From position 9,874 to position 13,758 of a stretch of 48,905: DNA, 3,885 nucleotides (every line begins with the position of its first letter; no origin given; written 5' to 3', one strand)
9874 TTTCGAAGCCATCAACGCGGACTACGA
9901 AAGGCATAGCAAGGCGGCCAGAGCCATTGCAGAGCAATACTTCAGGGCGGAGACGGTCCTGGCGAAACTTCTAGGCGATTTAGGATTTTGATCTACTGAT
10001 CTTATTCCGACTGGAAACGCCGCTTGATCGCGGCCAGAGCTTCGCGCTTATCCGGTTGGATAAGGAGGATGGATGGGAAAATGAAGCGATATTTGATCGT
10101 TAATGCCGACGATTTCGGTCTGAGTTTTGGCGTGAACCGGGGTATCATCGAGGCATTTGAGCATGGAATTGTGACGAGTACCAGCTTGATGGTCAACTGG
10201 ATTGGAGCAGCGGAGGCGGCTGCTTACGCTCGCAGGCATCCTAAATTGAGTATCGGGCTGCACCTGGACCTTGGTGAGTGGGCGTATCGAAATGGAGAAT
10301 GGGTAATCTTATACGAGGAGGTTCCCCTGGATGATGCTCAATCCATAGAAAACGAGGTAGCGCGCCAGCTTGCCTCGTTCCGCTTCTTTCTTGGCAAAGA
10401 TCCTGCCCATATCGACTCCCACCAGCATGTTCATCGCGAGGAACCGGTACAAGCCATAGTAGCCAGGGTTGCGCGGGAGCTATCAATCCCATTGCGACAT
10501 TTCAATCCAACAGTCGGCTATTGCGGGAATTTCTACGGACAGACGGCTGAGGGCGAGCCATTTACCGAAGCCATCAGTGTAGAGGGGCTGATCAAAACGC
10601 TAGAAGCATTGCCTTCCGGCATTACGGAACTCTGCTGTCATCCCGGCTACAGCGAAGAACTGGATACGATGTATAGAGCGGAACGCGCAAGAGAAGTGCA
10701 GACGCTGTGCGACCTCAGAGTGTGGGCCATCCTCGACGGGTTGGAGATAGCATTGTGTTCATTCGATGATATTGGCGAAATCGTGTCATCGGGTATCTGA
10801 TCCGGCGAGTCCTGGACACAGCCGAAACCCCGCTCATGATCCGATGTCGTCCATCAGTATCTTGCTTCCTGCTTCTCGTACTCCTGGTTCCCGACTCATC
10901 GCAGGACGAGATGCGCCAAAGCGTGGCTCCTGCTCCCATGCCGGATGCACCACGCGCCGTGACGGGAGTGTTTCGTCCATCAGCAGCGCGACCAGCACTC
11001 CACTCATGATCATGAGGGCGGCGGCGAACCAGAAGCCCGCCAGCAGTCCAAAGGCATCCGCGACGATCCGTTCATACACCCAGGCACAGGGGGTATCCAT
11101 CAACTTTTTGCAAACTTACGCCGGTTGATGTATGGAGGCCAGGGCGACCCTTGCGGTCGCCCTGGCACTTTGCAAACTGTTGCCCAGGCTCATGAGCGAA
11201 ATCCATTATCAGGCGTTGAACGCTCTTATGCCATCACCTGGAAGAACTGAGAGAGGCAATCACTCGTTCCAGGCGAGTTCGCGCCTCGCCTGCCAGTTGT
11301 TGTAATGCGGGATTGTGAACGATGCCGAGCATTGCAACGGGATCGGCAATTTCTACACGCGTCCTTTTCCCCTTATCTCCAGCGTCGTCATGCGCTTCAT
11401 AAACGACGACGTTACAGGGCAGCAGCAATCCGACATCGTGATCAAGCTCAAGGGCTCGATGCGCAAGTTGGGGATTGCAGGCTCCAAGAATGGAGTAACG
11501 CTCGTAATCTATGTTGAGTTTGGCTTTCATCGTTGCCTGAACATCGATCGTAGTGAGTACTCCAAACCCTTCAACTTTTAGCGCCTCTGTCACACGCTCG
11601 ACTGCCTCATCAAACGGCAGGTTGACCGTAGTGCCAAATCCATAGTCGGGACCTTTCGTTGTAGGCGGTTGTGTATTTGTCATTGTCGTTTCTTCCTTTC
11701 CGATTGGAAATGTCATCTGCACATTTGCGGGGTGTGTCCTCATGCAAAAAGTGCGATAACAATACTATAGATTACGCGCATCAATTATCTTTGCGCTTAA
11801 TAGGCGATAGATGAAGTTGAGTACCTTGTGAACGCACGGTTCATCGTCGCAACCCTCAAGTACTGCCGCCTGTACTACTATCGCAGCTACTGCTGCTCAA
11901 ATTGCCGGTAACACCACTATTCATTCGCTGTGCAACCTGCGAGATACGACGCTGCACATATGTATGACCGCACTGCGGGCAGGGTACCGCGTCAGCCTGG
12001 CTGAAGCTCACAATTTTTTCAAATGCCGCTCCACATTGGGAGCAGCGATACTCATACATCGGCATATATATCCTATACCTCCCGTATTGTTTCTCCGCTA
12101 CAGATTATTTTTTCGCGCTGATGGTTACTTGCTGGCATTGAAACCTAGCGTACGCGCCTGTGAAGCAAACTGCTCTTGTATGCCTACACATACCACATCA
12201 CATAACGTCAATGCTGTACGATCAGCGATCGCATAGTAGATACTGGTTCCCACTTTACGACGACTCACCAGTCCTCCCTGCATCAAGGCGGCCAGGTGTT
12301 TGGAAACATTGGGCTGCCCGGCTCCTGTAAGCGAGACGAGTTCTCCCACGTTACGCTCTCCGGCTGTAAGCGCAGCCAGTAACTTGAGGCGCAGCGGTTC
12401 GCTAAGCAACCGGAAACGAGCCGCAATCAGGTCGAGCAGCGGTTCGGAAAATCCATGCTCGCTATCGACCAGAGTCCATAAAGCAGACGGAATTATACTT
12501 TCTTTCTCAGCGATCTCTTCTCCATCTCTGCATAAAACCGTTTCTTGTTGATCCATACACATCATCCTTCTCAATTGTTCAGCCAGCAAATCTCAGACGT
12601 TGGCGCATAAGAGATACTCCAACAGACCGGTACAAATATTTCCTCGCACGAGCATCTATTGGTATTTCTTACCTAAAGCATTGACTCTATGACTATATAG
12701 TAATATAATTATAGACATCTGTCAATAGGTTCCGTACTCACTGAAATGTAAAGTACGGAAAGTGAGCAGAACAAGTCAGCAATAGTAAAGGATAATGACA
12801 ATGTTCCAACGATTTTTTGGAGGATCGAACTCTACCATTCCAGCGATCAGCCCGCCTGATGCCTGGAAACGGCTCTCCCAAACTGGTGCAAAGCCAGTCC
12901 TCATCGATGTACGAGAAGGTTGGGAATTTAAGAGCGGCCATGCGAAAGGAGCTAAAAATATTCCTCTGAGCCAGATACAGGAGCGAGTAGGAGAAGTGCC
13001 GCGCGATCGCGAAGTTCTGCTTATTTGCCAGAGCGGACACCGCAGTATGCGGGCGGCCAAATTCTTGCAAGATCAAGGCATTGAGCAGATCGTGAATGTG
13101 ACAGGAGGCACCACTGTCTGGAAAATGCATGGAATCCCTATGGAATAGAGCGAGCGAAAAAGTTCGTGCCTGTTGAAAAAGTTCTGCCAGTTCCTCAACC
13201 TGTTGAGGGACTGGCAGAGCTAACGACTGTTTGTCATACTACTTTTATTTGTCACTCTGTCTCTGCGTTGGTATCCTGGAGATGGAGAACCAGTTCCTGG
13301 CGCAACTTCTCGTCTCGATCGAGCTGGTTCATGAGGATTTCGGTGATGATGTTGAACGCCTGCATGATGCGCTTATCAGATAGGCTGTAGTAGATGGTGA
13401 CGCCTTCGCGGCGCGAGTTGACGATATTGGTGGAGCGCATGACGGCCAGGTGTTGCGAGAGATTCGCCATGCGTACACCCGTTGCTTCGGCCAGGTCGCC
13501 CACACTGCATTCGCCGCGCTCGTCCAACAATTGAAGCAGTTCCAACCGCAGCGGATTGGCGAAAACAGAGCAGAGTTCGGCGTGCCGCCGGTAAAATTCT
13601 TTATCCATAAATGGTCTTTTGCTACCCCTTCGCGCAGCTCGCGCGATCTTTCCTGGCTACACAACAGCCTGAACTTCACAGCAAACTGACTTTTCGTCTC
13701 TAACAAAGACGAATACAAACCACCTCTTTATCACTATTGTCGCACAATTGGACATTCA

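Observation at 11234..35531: Contiguous cytoplasmic sulfane-sulfur-to-sulfate oxidation island: sensors, carriers, sHdr, PDO and a Soe-like enzyme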

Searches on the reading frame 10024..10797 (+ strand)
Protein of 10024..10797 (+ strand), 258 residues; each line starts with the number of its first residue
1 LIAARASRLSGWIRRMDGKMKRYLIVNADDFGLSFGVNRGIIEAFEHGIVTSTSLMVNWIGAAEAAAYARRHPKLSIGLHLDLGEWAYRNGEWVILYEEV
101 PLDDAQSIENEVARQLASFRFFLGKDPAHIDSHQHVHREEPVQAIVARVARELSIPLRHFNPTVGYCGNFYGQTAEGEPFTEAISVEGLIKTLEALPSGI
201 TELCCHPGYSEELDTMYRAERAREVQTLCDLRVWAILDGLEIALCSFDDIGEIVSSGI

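Call 7: search_protein_families(library=pfam, proteins=[window:10024-10797:+], max_evalue=0.01)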
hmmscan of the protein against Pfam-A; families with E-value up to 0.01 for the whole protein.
window:10024-10797:+ (258 aa): 1 family
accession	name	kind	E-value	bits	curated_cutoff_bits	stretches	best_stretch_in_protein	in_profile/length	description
PF04794.17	YdjC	-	2.2e-46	159.3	29.7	1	23-237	1-264/266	YdjC-like protein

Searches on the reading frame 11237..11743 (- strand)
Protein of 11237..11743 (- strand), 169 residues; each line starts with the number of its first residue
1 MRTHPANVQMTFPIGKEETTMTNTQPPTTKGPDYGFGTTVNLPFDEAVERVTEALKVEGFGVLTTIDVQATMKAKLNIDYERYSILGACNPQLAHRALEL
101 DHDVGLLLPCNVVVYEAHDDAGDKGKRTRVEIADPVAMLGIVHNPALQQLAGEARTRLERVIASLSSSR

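Call 4: search_protein_families(library=pfam, proteins=[window:11237-11743:-], max_evalue=0.01)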
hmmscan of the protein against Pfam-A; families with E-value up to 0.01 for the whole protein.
window:11237-11743:- (169 aa): 1 family
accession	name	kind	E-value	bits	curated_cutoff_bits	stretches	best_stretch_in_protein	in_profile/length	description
PF03625.19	DUF302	-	2.9e-22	78.7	23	1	66-119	1-53/63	Domain of unknown function DUF302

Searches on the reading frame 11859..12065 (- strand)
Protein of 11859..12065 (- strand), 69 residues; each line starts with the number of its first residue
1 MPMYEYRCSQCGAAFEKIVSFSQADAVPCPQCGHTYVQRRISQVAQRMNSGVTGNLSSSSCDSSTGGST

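Call 48: search_protein_families(library=pfam, proteins=[window:11859-12065:-], max_evalue=0.01)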
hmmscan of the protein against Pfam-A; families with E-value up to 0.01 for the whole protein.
window:11859-12065:- (69 aa): 21 families
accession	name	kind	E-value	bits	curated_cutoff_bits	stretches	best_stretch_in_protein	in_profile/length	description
PF09723.15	Zn_ribbon_8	-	6.9e-16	58.4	34.4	1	1-41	1-41/41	Zinc ribbon domain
PF13248.11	Zn_ribbon_3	-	8.1e-05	22.4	27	0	27-38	3-13/26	zinc-ribbon domain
PF14319.11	Zn_Tnp_IS91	-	0.00032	21.1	26.3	1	3-48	36-78/90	Transposase zinc-binding domain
PF17283.8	Zn_ribbon_SprT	-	0.00058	20.3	28.1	1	4-39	3-37/38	SprT-like zinc ribbon domain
PF19134.6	DUF5817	-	0.001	19.5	31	1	8-47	6-42/57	Domain of unknown function (DUF5817)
PF23451.1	Zn_ribbon_PaaD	-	0.0011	19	27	1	21-39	9-27/53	PaaD zinc beta ribbon domain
PF03604.18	Zn_ribbon_RPAB4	-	0.0013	18.8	24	1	6-34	1-25/32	DNA directed RNA polymerase, 7 kDa subunit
PF24292.1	DUF7479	-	0.0019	18.7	27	0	23-41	27-45/60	Domain of unknown function (DUF7479)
PF13912.12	zf-C2H2_6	-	0.0022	18.4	25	0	6-19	2-15/27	C2H2-type zinc finger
PF18048.7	TRAF6_Z2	-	0.0023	18.4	27.4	0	8-18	6-16/27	TNF receptor-associated factor 6 zinc finger 2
PF14803.11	Zn_ribbon_Nudix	-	0.0023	18.3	25.6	0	29-42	3-15/34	Nudix N-terminal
PF13240.11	Zn_Ribbon_1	-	0.0023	18.1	25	0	25-34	12-21/23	zinc-ribbon domain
PF06827.20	zf-FPG_IleRS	-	0.0024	18.1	21.3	0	28-38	3-13/30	Zinc finger found in FPG and IleRS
PF13465.12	zf-H2C2_2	-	0.0033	18.2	40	0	5-16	14-25/26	Zinc-finger double domain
PF00096.32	zf-C2H2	-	0.0036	18.1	25.2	0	6-16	1-11/23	Zinc finger, C2H2 type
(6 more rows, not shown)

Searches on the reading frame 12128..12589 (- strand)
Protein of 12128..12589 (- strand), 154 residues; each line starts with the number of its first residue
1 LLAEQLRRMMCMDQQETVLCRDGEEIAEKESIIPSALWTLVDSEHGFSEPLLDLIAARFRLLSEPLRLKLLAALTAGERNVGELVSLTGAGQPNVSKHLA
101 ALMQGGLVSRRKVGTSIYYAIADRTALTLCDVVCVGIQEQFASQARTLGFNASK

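Call 4: search_protein_families(library=pfam, proteins=[window:12128-12589:-], max_evalue=0.01)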
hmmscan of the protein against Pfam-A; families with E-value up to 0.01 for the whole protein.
window:12128-12589:- (154 aa): 5 families
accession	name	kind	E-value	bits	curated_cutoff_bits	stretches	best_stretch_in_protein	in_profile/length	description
PF01022.26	HTH_5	-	6e-11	42.5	22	1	65-109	2-46/47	Bacterial regulatory protein, arsR family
PF12840.13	HTH_20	-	6.4e-07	29.7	27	1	62-109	1-49/51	Helix-turn-helix domain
PF12802.13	MarR_2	-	0.00013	22.5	27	1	70-113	10-55/61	MarR family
PF01978.25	TrmB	-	0.0006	20.1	25.6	1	74-121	18-65/68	Sugar-specific transcriptional regulator TrmB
PF09339.16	HTH_IclR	-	0.0012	19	22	1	68-110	6-50/52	IclR helix-turn-helix domain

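Call 53: search_solved_structures(query=window:12128-12589:-, max_evalue=0.001)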
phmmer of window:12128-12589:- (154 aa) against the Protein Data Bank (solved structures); distinct sequences matched with E-value up to 0.001: 26.
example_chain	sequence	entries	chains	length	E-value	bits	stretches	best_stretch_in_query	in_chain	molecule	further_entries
3pqj_A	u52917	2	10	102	2.9e-10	43.8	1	55-132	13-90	Biofilm growth-associated repressor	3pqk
6jmi_A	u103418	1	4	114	1.5e-09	41.5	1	48-126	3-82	Uncharacterized HTH-type transcriptional regulator Rv0081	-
1r22_A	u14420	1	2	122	3.8e-09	40.2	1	31-131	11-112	Transcriptional repressor smtB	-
2kko_A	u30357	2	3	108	3.9e-09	40.2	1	50-136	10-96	POSSIBLE TRANSCRIPTIONAL REGULATORY PROTEIN (POSSIBLY ARSR-FAMILY) | Possible transcriptional regulatory arsR-family protein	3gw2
8qkf_A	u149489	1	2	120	1.7e-08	38.1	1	51-126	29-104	ArsR family transcriptional regulator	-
7p6f_AAA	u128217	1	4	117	1.9e-08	37.9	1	53-130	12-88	Transcriptional regulator SrnR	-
1r1t_A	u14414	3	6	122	2e-08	37.9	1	47-130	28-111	Transcriptional repressor smtB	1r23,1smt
6o8k_A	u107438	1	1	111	2.6e-07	34.3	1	60-132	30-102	Transcriptional regulator, ArsR family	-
13ct_A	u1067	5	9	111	2.6e-07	34.3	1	60-132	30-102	Transcriptional regulator, ArsR family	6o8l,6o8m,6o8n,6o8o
6j0e_A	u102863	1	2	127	3.3e-07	33.9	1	55-139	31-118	Arsenic responsive repressor ArsR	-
3f6v_A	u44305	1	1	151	1.1e-06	32.2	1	57-122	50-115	Possible transcriptional regulator, ArsR family protein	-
2jsc_A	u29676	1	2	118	1.6e-06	31.7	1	56-133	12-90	Transcriptional regulator Rv1994c/MT2050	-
4k2e_A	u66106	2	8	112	5e-06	30.1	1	60-126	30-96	Transcriptional activator HlyU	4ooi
4omy_A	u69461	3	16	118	7.3e-06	29.6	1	55-128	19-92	NolR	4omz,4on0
3jth_A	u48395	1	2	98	8.8e-06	29.3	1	60-124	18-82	Transcription activator HlyU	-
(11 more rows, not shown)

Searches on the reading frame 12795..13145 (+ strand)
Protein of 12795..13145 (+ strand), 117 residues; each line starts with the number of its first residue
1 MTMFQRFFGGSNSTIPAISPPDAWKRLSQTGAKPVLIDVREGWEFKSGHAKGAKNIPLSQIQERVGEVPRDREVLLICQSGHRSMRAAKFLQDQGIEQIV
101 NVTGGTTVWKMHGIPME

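Call 7: search_protein_families(library=pfam, proteins=[window:12795-13145:+], max_evalue=0.01)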
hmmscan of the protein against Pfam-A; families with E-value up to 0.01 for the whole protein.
window:12795-13145:+ (117 aa): 1 family
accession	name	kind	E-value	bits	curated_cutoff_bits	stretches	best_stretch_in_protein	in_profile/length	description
PF00581.25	Rhodanese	-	1.4e-17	64.5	22.2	1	21-111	3-101/102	Rhodanese-like domain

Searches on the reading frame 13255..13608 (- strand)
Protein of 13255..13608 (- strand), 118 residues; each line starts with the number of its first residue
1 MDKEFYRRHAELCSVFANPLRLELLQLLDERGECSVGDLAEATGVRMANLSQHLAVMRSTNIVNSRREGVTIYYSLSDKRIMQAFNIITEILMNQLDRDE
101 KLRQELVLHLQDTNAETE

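Call 6: search_protein_families(library=pfam, proteins=[window:13255-13608:-], max_evalue=0.01)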
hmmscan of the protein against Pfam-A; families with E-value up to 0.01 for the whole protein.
window:13255-13608:- (118 aa): 6 families
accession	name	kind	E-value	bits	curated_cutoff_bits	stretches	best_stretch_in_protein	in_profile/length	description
PF12840.13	HTH_20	-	1.4e-11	44.6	27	1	16-65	1-50/51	Helix-turn-helix domain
PF01022.26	HTH_5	-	2.3e-11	43.8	22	1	18-65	1-47/47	Bacterial regulatory protein, arsR family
PF25212.1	HVO_A0114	-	7.5e-06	26.1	27.6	1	18-70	21-73/84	HVO_A0114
PF12802.13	MarR_2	-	0.00048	20.7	27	1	21-63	7-50/61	MarR family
PF01047.28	MarR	-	0.00063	20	24.6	1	20-65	4-49/59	MarR family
PF13412.12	HTH_24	-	0.0085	16.1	21.9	0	19-57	3-41/48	Winged helix-turn-helix DNA-binding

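Call 52: search_solved_structures(query=window:13255-13608:-, max_evalue=0.001)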
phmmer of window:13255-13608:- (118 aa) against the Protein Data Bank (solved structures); distinct sequences matched with E-value up to 0.001: 26.
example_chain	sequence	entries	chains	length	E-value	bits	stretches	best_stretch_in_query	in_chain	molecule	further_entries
4omy_A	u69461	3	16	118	1e-12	51.2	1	11-91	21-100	NolR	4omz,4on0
1r22_A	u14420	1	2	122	4.2e-12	49.2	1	8-86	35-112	Transcriptional repressor smtB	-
6jmi_A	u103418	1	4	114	2.1e-11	47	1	4-96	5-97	Uncharacterized HTH-type transcriptional regulator Rv0081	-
1r1t_A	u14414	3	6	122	2.2e-11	46.9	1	8-85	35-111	Transcriptional repressor smtB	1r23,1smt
3pqj_A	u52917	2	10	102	6.9e-10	42.1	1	9-92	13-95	Biofilm growth-associated repressor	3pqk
4k2e_A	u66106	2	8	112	8.4e-10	41.8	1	11-87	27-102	Transcriptional activator HlyU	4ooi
6o8k_A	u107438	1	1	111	1.2e-09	41.3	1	10-88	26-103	Transcriptional regulator, ArsR family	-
13ct_A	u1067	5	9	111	1.2e-09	41.3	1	10-88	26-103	Transcriptional regulator, ArsR family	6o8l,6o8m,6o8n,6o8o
3jth_A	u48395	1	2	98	4.1e-09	39.6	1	11-87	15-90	Transcription activator HlyU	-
5znx_A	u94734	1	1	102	4.7e-09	39.4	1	11-87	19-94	Transcriptional activator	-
2kko_A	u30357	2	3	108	7.6e-09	38.7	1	11-94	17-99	POSSIBLE TRANSCRIPTIONAL REGULATORY PROTEIN (POSSIBLY ARSR-FAMILY) | Possible transcriptional regulatory arsR-family protein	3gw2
3cuo_A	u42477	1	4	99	9.1e-08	35.3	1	9-82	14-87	Uncharacterized HTH-type transcriptional regulator ygaV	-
2jsc_A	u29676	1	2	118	1.2e-07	34.9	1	10-100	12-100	Transcriptional regulator Rv1994c/MT2050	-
1u2w_A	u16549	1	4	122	1.7e-07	34.4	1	13-87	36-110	Cadmium efflux system accessory protein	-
2lkp_A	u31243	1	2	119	7e-07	32.4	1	9-85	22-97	HTH-type transcriptional regulator NmtR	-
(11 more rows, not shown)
